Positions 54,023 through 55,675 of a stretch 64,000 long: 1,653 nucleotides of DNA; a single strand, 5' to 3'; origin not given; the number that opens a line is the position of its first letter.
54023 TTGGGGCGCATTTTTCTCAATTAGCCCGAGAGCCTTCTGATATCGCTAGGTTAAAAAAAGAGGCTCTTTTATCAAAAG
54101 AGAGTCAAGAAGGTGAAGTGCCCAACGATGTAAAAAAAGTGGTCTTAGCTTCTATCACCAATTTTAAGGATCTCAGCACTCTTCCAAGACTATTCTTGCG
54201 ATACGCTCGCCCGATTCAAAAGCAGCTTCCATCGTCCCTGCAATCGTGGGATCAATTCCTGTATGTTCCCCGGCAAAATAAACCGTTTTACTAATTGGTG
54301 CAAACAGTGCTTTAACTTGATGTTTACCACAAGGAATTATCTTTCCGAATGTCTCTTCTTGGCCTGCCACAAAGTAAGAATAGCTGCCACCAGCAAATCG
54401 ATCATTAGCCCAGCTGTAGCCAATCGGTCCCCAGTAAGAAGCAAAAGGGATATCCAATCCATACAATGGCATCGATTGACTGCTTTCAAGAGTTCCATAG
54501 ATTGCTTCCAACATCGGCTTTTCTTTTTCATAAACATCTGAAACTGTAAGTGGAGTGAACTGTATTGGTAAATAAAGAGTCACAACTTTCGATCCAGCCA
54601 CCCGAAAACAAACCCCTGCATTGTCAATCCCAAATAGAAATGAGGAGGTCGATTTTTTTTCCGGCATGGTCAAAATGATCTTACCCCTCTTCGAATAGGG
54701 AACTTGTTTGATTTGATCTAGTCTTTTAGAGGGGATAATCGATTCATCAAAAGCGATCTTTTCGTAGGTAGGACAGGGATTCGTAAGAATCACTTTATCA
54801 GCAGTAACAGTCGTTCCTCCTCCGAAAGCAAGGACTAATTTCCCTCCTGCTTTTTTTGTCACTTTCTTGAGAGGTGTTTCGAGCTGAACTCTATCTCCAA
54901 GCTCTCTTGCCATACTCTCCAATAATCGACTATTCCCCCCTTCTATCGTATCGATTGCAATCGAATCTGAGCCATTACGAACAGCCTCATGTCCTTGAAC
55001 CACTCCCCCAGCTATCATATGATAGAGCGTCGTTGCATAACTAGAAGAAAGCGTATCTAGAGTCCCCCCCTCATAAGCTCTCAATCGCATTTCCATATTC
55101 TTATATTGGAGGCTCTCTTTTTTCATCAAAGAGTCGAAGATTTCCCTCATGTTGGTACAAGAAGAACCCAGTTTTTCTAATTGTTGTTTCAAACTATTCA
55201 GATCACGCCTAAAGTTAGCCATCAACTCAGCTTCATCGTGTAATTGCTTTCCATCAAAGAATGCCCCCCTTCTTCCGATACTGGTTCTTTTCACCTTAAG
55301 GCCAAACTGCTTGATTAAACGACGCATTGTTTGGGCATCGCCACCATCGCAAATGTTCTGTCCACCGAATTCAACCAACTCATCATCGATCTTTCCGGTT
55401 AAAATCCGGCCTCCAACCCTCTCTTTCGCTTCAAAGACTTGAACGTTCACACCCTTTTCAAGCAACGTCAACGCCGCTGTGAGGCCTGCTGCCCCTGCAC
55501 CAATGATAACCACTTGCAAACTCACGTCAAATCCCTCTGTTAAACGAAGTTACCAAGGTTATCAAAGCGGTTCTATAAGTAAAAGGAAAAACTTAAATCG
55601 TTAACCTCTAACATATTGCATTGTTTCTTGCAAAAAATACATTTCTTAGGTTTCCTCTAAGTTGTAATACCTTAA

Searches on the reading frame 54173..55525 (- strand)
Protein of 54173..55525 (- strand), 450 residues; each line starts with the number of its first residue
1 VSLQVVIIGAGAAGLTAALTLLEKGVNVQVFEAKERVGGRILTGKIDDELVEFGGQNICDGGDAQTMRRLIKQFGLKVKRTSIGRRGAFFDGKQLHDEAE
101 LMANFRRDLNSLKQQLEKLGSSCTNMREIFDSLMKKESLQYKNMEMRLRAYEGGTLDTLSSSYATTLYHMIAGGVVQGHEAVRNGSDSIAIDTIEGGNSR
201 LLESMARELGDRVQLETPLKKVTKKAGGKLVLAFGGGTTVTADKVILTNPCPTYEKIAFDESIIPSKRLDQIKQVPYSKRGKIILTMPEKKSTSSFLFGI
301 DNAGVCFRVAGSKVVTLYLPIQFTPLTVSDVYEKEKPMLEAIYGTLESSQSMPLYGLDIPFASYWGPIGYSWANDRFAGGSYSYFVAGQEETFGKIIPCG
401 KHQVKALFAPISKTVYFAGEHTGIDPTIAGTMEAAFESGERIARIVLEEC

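Call 64: search_protein_families(library=ncbifam, proteins=[window:54173-55525:-], max_evalue=1e-10)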
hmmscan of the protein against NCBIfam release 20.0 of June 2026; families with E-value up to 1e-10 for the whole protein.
window:54173-55525:- (450 aa): 6 families
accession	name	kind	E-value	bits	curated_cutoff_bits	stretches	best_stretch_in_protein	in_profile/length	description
NF005560.0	PRK07233.1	equivalog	4.6e-17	62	252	0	4-52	2-50/435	hypothetical protein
TIGR03467.1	HpnE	equivalog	5.2e-14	52.4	283.05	1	5-44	1-40/430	hydroxysqualene dehydroxylase HpnE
TIGR00562.1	proto_IX_ox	equivalog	1e-13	50.7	97.85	1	4-83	4-83/470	protoporphyrinogen oxidase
NF008841.0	PRK11883.1-1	equivalog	1.7e-13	50.3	517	0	2-96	3-99/453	protoporphyrinogen oxidase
NF008845.0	PRK11883.1-5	equivalog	3.2e-12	45.5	560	0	4-78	6-84/468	protoporphyrinogen oxidase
NF045637.1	carotdesatCrtDProt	equivalog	3.3e-11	42.4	580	0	5-54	1-50/485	1-hydroxycarotenoid 3,4-desaturase CrtD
